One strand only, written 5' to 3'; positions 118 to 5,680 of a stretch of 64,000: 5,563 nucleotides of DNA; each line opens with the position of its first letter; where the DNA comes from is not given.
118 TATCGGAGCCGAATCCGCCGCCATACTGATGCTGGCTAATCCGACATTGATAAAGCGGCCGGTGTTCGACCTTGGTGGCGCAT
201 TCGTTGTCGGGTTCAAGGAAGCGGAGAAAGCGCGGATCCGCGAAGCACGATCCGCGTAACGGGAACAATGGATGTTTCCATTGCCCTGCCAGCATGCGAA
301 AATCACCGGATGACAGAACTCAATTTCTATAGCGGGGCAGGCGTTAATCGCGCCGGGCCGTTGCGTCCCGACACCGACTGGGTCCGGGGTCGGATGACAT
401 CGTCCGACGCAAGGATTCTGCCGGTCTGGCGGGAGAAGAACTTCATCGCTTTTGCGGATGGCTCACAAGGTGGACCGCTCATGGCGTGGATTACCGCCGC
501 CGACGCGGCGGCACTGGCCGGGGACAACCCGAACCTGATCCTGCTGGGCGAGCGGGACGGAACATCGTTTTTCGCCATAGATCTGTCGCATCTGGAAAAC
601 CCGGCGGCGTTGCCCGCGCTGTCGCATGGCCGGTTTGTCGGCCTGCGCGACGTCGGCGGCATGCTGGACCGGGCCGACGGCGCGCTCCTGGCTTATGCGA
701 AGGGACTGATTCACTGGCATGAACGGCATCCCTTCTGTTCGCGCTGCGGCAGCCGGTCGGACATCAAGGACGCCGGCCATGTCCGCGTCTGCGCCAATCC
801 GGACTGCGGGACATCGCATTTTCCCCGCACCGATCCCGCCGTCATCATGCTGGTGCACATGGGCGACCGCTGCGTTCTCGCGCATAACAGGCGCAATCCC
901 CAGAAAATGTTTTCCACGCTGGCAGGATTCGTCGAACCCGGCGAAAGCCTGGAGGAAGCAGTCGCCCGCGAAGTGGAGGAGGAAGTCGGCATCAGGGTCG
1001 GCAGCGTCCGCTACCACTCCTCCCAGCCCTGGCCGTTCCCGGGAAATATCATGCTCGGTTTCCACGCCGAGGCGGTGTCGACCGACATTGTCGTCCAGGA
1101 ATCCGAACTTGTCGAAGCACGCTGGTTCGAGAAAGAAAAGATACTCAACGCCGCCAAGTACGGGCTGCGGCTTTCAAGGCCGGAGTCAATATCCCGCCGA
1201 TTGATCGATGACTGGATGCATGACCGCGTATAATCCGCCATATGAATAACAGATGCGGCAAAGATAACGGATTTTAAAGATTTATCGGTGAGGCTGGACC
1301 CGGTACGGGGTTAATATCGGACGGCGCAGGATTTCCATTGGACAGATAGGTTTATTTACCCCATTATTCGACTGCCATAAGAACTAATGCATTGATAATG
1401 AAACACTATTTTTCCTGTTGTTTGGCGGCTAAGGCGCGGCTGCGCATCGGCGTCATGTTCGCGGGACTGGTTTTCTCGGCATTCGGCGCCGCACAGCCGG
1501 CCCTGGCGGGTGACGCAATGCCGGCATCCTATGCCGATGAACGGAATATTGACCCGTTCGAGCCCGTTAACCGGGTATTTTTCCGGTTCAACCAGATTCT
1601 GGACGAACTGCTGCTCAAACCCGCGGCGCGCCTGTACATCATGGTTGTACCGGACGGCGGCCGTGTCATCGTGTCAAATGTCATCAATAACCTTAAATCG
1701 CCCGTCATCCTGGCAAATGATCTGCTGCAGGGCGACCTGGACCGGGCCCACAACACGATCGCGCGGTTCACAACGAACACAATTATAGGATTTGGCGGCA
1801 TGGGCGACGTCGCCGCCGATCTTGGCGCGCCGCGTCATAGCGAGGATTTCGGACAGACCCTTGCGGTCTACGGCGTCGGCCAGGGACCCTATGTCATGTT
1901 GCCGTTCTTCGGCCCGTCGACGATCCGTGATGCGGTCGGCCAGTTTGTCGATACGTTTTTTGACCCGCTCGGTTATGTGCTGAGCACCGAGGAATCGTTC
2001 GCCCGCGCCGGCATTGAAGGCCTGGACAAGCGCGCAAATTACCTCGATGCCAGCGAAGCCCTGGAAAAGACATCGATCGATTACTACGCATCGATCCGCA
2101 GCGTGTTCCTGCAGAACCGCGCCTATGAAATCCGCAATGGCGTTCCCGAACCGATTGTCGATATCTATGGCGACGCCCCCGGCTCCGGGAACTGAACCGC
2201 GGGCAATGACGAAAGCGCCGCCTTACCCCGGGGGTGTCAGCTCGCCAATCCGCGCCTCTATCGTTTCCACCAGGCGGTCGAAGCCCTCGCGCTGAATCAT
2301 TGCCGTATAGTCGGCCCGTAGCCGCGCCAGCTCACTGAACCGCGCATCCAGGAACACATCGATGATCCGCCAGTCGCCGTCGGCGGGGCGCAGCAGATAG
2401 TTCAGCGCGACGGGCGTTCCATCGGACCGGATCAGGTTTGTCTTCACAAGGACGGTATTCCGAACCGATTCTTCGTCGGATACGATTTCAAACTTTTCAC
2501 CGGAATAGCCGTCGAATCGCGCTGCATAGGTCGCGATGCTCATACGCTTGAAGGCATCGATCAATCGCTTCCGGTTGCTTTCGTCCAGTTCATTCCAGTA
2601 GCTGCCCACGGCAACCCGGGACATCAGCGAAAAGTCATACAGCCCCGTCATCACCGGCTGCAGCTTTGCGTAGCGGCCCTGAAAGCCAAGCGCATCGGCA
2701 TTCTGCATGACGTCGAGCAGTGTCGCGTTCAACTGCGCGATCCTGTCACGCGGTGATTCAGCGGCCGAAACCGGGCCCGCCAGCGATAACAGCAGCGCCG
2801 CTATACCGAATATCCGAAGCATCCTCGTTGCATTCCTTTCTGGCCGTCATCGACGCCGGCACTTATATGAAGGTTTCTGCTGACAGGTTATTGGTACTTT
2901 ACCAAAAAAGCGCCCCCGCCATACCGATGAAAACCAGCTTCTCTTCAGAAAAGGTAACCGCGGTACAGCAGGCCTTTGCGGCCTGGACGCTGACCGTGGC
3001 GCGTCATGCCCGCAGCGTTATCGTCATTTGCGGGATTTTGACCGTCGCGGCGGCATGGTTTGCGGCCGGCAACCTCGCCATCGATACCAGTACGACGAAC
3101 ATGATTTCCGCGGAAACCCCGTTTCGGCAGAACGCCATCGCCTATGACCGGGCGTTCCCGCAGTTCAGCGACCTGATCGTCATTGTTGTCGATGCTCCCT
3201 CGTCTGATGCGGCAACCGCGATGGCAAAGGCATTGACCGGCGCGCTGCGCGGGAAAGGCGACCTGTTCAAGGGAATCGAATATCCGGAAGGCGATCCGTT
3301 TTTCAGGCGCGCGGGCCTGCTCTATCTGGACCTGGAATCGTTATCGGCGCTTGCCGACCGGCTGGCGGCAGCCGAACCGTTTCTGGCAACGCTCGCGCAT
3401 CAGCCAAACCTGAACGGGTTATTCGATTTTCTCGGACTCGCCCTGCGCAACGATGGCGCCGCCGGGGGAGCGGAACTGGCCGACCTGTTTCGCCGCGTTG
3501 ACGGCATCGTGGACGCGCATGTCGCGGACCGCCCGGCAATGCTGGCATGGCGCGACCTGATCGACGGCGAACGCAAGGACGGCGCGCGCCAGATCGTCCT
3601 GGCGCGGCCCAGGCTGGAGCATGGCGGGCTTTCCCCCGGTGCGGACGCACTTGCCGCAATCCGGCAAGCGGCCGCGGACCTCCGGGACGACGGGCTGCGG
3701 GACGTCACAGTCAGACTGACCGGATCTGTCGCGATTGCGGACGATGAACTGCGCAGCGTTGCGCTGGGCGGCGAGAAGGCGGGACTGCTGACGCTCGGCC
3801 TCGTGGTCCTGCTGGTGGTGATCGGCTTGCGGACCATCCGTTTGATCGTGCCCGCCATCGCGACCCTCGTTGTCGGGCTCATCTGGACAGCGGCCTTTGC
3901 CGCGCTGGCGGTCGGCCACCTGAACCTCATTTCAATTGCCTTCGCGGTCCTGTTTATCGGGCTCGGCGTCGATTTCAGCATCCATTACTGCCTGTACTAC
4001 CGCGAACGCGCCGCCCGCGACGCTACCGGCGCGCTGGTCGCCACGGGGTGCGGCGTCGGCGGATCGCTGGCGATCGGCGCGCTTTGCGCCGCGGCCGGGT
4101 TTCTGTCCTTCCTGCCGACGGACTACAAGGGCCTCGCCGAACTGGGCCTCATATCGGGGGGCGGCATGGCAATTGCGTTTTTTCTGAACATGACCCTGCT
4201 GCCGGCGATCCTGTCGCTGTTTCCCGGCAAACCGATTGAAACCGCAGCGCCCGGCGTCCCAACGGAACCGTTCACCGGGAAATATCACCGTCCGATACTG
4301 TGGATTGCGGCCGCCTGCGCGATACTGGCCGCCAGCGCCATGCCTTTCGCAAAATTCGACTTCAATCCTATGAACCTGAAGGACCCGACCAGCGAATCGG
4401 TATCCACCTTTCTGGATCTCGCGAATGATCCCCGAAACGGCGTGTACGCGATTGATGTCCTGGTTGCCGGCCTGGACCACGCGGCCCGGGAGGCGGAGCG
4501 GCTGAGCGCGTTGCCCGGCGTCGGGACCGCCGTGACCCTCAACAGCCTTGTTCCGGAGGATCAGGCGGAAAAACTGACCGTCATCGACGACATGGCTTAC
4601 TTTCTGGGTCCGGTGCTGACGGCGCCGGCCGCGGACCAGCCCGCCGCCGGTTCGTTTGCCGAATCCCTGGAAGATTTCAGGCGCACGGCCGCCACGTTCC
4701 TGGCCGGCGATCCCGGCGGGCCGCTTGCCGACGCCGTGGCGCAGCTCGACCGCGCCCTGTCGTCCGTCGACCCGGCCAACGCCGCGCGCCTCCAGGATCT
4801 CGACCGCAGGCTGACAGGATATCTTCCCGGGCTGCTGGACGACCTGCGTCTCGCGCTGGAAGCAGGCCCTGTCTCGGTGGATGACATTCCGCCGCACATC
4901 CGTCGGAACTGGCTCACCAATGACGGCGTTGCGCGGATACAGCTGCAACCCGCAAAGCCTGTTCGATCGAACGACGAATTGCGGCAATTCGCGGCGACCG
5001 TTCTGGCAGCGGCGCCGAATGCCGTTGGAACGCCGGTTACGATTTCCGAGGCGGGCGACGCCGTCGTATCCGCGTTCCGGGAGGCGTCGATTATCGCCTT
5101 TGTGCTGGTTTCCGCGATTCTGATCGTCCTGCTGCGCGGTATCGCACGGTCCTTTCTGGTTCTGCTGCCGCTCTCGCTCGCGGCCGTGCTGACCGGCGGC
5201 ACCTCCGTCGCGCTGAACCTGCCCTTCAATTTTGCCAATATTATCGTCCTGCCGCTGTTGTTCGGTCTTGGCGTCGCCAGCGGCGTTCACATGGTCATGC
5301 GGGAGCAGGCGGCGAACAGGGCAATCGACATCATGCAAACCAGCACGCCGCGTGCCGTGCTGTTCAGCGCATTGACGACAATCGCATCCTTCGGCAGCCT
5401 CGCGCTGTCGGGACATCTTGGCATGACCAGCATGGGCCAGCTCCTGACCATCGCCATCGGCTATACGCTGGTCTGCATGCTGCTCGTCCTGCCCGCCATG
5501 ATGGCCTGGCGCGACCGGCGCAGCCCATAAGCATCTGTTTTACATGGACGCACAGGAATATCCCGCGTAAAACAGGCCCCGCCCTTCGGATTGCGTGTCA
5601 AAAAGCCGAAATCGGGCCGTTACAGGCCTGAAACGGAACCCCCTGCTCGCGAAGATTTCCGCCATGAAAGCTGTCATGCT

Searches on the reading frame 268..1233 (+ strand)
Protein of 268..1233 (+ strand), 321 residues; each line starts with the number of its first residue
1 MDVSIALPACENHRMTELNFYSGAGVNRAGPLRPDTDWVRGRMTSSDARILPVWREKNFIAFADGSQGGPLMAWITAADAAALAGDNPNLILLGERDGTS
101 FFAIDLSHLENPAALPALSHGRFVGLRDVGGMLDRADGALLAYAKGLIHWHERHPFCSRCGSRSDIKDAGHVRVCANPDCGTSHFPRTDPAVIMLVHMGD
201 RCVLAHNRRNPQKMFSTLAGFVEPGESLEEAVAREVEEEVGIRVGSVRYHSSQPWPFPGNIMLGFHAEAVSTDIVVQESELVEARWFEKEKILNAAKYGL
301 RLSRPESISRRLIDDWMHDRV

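Call 23: search_protein_families(library=ncbifam, proteins=[window:268-1233:+], max_evalue=0.00001)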
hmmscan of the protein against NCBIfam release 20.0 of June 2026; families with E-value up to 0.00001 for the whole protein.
window:268-1233:+ (321 aa): 2 families
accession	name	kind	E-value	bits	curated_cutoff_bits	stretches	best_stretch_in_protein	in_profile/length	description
NF001299.0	PRK00241.1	equivalog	2e-68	230.7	158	1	79-319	37-258/263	NAD(+) diphosphatase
NF006961.0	PRK09438.1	equivalog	7.9e-07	28.6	103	1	190-246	9-65/151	dihydroneopterin triphosphate diphosphatase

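Call 48: find_encoding_contigs(protein=window:268-1233:+, flank=10000, max_places=3)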
Protein window:268-1233:+ (321 aa): no gene with exactly this product is on record in the collection.

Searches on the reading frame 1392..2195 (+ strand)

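Call 23: search_protein_families(library=ncbifam, proteins=[window:1392-2195:+], max_evalue=0.00001)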
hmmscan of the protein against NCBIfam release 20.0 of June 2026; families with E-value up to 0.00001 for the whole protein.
window:1392-2195:+ (267 aa): 1 family
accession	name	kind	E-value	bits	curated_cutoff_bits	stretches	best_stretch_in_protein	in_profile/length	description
NF011672.1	PRK15091.1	equivalog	9.2e-41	139.8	375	1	36-251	13-230/252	phospholipid-binding lipoprotein MlaA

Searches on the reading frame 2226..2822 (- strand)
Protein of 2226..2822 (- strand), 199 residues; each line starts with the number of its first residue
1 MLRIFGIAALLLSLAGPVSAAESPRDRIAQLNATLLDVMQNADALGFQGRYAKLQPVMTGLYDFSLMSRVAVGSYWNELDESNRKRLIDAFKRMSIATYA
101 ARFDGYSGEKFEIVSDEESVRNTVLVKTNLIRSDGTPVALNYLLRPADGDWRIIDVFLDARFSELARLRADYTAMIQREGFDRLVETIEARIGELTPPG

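Call 65: search_protein_families(library=pfam, proteins=[window:2226-2822:-], max_evalue=0.0001)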
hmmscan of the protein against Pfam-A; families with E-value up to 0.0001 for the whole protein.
window:2226-2822:- (199 aa): 1 family
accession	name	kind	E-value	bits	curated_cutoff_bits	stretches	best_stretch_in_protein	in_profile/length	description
PF05494.18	MlaC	-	9.4e-35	120.3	26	1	32-189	4-165/166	MlaC protein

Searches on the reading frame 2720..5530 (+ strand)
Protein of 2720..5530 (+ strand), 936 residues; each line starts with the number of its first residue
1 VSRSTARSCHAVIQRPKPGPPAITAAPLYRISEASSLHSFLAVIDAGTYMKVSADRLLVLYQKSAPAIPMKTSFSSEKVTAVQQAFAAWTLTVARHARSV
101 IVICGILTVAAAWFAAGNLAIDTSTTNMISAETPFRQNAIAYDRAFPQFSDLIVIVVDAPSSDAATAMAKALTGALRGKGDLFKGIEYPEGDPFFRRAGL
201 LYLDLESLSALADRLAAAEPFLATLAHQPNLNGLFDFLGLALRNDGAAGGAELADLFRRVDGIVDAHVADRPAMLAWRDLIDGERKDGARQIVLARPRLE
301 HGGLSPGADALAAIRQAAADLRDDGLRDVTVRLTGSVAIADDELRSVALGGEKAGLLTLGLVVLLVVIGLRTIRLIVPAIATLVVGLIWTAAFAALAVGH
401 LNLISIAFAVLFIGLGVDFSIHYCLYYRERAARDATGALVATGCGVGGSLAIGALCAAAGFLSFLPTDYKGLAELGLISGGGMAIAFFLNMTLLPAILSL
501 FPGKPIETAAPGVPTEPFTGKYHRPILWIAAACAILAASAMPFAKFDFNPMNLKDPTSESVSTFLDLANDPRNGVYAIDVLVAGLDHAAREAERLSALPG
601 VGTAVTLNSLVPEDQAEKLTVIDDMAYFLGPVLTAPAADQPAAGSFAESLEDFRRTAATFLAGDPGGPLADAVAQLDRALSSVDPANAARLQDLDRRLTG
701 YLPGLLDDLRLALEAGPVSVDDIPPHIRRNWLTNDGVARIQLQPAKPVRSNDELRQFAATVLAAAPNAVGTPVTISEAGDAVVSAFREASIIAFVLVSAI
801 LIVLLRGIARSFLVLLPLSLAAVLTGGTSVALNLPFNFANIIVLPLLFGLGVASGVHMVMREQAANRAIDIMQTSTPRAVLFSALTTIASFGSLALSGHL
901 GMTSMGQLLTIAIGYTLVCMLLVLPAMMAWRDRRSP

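Call 23: search_protein_families(library=ncbifam, proteins=[window:2720-5530:+], max_evalue=0.00001)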
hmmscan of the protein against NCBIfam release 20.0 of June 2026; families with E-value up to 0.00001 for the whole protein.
window:2720-5530:+ (936 aa): 5 families
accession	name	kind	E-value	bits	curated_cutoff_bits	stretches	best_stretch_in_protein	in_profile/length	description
TIGR03480.1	HpnN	hypoth_equivalog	6.3e-274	911.1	751.85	1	86-933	2-861/862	hopanoid biosynthesis associated RND transporter like protein HpnN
NF052374.1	HopndTporHpnN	equivalog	1.5e-216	721.4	1100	1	92-929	11-855/858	hopanoid transporter HpnN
NF045600.2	BstA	equivalog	2.8e-42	144.6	1400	2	714-933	679-899/903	sterol transporter cytoplasmic membrane protein BstA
TIGR00921.1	2A067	subfamily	1.2e-32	112.8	351.9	2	329-500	561-733/733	hydrophobe/amphiphile efflux-3 (HAE3) family transporter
TIGR00833.1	actII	subfamily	2.1e-13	49.5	874.7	1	307-501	701-902/910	MMPL family RND transporter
